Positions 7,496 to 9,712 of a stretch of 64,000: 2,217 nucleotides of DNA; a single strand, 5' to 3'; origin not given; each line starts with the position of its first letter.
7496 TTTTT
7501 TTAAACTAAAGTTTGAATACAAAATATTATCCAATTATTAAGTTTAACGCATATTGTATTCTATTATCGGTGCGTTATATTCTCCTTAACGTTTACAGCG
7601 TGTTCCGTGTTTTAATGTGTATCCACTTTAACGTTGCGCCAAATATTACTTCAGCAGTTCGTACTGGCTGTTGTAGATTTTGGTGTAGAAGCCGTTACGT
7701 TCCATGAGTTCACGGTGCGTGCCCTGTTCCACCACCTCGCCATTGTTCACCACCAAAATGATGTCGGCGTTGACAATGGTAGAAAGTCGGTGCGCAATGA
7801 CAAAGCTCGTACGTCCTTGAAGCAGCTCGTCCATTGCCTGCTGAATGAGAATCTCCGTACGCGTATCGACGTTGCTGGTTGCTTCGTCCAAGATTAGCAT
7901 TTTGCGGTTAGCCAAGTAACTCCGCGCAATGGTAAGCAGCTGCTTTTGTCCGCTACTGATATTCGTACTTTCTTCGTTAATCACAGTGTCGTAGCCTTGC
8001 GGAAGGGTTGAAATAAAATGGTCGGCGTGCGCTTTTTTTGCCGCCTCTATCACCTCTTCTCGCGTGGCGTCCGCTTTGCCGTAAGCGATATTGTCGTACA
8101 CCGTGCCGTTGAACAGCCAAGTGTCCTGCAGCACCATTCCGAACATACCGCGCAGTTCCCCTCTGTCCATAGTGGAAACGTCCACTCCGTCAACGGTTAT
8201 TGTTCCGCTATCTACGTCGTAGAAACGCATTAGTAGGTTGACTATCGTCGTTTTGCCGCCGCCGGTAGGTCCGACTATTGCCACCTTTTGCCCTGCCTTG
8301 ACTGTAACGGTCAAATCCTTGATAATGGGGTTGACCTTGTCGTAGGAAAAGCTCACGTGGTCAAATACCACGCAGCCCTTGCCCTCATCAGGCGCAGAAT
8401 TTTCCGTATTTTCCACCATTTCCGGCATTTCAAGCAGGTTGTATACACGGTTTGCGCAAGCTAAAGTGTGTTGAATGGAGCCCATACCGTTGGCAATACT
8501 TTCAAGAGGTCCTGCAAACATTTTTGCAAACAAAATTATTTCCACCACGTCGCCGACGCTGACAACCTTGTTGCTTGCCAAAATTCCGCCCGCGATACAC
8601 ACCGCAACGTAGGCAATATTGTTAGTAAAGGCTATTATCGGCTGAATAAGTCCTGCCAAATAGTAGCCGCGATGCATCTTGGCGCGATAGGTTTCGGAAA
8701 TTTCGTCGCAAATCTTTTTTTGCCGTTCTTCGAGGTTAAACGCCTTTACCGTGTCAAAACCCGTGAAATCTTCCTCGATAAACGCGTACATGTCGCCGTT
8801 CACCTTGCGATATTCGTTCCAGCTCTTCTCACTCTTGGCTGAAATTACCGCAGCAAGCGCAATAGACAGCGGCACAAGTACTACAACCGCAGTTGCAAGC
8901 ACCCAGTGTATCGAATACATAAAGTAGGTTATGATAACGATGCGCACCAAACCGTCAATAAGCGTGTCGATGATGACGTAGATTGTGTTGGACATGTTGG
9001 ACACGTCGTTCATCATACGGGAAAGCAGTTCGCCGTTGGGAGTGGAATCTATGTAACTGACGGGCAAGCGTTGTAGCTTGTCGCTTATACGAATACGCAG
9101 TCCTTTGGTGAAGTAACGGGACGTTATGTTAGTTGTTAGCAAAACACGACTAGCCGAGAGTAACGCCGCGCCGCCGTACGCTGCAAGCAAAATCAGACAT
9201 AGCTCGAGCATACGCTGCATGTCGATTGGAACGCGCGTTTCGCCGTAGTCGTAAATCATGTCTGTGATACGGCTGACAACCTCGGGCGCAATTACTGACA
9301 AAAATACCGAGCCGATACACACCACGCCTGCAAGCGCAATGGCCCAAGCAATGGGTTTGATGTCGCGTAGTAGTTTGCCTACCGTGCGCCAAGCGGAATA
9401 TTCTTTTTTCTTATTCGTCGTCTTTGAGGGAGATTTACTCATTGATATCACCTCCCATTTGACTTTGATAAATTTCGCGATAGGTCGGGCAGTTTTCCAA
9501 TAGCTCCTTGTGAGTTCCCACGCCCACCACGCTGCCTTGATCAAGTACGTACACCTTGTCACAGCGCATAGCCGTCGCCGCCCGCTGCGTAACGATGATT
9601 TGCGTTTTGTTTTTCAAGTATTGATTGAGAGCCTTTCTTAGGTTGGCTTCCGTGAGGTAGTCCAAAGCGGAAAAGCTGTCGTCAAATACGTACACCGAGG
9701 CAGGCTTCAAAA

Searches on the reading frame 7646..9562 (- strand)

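Call 46: search_protein_families(library=pfam, proteins=[window:7646-9562:-], max_evalue=0.01)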
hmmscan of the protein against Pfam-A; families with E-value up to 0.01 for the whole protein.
window:7646-9562:- (638 aa): 3 families
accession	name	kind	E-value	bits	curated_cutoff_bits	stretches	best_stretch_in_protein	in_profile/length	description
PF00664.28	ABC_membrane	-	1.1e-41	143.8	28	1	77-353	3-274/274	ABC transporter transmembrane region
PF00005.33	ABC_tran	-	8.8e-30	104.5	25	1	415-563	2-137/137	ABC transporter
PF13401.12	AAA_22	-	0.0004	21.2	27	1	427-562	8-94/130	AAA domain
